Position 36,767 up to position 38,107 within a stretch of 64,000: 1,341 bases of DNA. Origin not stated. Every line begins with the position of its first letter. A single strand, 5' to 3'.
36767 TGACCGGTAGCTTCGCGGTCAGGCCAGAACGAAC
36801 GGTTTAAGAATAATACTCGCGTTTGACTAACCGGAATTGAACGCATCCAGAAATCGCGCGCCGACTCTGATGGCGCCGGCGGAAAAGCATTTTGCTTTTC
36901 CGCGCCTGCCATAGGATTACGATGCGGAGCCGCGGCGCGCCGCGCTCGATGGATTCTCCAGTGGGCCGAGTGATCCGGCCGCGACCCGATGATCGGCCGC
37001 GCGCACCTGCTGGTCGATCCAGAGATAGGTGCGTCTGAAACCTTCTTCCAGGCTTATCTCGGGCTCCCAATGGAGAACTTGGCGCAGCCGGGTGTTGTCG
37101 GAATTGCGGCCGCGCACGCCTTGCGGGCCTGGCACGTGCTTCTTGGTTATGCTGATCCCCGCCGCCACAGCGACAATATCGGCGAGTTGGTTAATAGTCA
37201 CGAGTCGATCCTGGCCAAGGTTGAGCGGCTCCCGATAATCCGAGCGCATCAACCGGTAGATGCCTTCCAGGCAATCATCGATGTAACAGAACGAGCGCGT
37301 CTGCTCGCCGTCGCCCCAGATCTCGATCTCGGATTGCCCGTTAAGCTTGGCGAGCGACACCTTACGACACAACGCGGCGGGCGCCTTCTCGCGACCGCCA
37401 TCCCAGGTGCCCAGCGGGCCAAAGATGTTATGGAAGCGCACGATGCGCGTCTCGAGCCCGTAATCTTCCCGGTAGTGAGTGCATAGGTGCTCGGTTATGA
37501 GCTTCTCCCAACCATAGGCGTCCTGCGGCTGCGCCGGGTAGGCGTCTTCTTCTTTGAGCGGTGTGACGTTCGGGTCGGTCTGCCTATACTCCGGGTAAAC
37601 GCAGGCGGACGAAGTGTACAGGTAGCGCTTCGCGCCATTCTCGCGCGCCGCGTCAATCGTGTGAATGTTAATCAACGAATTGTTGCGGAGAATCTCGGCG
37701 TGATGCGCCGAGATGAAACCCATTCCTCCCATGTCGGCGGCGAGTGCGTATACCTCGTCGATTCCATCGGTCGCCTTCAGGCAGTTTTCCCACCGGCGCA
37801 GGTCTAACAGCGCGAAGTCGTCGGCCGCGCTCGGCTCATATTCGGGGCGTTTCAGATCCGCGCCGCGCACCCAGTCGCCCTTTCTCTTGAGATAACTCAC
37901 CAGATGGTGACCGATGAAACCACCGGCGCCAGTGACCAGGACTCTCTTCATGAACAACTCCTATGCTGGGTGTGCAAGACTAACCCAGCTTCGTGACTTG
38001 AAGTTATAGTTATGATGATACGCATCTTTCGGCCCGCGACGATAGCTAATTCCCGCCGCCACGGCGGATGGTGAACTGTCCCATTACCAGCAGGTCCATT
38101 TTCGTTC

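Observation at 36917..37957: Plant-type GDP-mannose 3,5-epimerase inside a bacterial polysaccharide locus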

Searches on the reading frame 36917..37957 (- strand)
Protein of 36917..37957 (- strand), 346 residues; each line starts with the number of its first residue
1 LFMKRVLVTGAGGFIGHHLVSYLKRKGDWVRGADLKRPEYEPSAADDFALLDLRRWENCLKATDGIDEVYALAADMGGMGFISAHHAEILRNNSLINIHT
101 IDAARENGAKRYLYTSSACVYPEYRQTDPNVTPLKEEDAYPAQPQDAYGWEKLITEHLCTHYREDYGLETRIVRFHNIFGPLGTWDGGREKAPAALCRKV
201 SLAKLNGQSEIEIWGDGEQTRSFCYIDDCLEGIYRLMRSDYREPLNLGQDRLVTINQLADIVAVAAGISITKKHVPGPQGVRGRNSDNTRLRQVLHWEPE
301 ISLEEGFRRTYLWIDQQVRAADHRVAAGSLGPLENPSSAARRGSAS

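Call 3: search_protein_families(library=ncbifam, proteins=[window:36917-37957:-], max_evalue=0.001)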
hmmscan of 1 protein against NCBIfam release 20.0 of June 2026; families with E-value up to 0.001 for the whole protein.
window:36917-37957:- (346 aa): 25 families
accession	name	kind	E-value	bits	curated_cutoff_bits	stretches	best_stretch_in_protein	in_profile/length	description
NF047922.1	GDPFucSynFcl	equivalog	5.3e-37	127.9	500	1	4-315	3-302/308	GDP-L-fucose synthase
TIGR04180.1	EDH_00030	hypoth_equivalog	4.3e-21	75.2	475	1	6-301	1-296/297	NAD-dependent 4,6-dehydratase LegB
TIGR02197.1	heptose_epim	equivalog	7.5e-19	68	274.6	1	6-313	1-312/316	ADP-glyceromanno-heptose 6-epimerase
TIGR01181.1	dTDP_gluc_dehyt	equivalog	3e-18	66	365.1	1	5-316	1-313/321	dTDP-glucose 4,6-dehydratase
TIGR01179.1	galE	equivalog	4.3e-18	65.2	262.3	1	5-317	1-328/332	UDP-glucose 4-epimerase GalE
TIGR03466.1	HpnA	hypoth_equivalog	3.1e-12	46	367.65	1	5-126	2-122/327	hopanoid-associated sugar epimerase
NF011728.1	PRK15181.1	equivalog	6.7e-12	45.1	760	1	48-230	73-242/348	Vi polysaccharide biosynthesis UDP-N-acetylglucosaminuronic acid C-4 epimerase TviC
NF042422.1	oxyalk_red_OleD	equivalog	1.4e-11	44.4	580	1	5-181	2-171/329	2-alkyl-3-oxoalkanoate reductase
NF007490.0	PRK10084.1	subfamily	3.6e-10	39.4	649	1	132-318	153-338/361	dTDP-glucose 4,6-dehydratase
NF042423.1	oxyalk_red_Shew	equivalog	1.5e-09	37.4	580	1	3-181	8-177/331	2-alkyl-3-oxoalkanoate reductase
NF007582.0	PRK10217.1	equivalog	2.4e-09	36.7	698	1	106-249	123-253/355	dTDP-glucose 4,6-dehydratase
NF041293.1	G6PDh_Azf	equivalog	2.8e-09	36.8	400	1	4-178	3-182/252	NAD-dependent glucose-6-phosphate dehydrogenase Azf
NF008872.0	PRK11908.1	equivalog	2.8e-08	33.2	294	0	3-36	1-35/349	bifunctional UDP-4-keto-pentose/UDP-xylose synthase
NF052578.1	StrlDmthSdmBMthl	equivalog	3.9e-07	30.1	600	1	6-181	3-172/328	sterol demethylase protein SdmB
NF005998.1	PRK08125.1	equivalog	4.5e-07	28.6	777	0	151-240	466-554/649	bifunctional UDP-4-amino-4-deoxy-L-arabinose formyltransferase/UDP-glucuronic acid oxidase ArnA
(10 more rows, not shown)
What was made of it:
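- The best NCBIfam model is GDP-L-fucose synthase (NF047922, E 5e-37, call 3).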

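Call 4: search_protein_families(library=pfam, proteins=[window:36917-37957:-], max_evalue=0.001)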
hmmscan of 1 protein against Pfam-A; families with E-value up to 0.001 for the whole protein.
window:36917-37957:- (346 aa): 6 families
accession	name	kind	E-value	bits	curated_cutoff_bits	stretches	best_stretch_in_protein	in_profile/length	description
PF01370.27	Epimerase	-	1.2e-45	156.3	20.9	1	6-246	1-238/240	NAD dependent epimerase/dehydratase family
PF16363.11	GDP_Man_Dehyd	-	2.6e-26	93.3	27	1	7-310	1-332/332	GDP-mannose 4,6 dehydratase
PF01073.25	3Beta_HSD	-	4.7e-10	39.4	22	1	7-181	1-184/280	3-beta hydroxysteroid dehydrogenase/isomerase family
PF07993.18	NAD_binding_4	-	2.8e-07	30.4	20.1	1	85-180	104-209/258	Male sterility protein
PF13460.12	NAD_binding_10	-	7.7e-07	29.6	27.2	1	10-127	1-108/184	NAD(P)H-binding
PF02719.21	Polysacc_synt_2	-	0.00025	20.8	20.2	0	6-23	1-18/293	Polysaccharide biosynthesis protein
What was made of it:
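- Checked: Pfam places it in PF01370 Epimerase (1.2e-45, call 4).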

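Call 5: search_solved_structures(query=window:36917-37957:-, max_evalue=0.00001, show_alignments=2)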
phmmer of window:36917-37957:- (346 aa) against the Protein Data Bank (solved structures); distinct sequences matched with E-value up to 0.00001: 92 (the best 60 are shown).
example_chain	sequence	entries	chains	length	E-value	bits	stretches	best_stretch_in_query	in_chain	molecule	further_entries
2c59_A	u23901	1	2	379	4.2e-117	394.6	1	5-320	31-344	GDP-MANNOSE-3', 5'-EPIMERASE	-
2c54_A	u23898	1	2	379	1.1e-116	393.3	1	5-320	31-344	GDP-MANNOSE-3', 5'-EPIMERASE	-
2c5a_A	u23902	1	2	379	1.5e-116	392.8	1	5-320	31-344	GDP-MANNOSE-3', 5'-EPIMERASE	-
2c5e_A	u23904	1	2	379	2.9e-116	391.9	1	5-320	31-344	GDP-MANNOSE-3', 5'-EPIMERASE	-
8sg0_A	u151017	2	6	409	3.3e-116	391.7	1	5-319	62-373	GDP-mannose 3,5-epimerase | GDP-mannose 3,5 epimerase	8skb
1bsv_A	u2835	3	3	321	7e-27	97.9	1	3-315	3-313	PROTEIN (GDP-FUCOSE SYNTHETASE) | GDP-FUCOSE SYNTHETASE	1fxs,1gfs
1bws_A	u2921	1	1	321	1.3e-26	97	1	3-315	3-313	PROTEIN (GDP-4-KETO-6-DEOXY-D-MANNOSE EPIMERASE/REDUCTASE)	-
1e6u_A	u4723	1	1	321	1.4e-26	96.9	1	3-315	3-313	GDP-FUCOSE SYNTHETASE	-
1e7s_A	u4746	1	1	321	1.8e-26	96.5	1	3-315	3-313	GDP-FUCOSE SYNTHETASE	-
1e7q_A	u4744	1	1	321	1.9e-26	96.5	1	3-315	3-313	GDP-FUCOSE SYNTHETASE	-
1e7r_A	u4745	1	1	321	1.9e-26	96.4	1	3-315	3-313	GDP-FUCOSE SYNTHETASE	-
4lk3_A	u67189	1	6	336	2.8e-26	95.9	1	4-314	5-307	UDP-glucuronic acid decarboxylase 1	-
4gll_A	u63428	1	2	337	3.8e-26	95.5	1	4-314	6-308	UDP-glucuronic acid decarboxylase 1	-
2b69_A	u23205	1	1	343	4.5e-26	95.2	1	4-314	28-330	UDP-glucuronate decarboxylase 1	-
4m55_A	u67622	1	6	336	5.3e-26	95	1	4-314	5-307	UDP-glucuronic acid decarboxylase 1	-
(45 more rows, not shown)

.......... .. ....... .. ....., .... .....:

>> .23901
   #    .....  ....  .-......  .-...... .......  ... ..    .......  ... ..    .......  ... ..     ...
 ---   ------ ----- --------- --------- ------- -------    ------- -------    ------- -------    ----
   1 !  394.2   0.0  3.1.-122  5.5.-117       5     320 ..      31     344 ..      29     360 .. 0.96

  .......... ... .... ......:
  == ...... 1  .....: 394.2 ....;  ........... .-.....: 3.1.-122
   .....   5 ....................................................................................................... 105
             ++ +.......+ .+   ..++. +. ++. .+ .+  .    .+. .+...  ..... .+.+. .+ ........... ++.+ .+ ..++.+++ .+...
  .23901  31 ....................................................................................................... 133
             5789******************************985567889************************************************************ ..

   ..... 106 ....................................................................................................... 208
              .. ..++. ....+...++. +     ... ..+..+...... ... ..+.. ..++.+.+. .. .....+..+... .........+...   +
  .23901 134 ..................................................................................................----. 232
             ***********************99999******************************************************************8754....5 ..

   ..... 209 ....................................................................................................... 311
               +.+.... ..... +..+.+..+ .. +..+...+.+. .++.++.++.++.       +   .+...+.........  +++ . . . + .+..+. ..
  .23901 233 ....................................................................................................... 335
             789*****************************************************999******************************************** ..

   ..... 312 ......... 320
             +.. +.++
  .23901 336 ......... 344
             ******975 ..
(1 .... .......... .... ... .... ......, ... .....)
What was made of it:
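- The best PDB hits are Arabidopsis GME structures (E 4e-117, 394 bits), against 98 bits for GDP-fucose synthase (call 5). The residue numbering was checked against the K178R mutant chain 2c54 in call 5. In PDB, GME scores 394 bits against 98 for fucose synthase (call 5).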
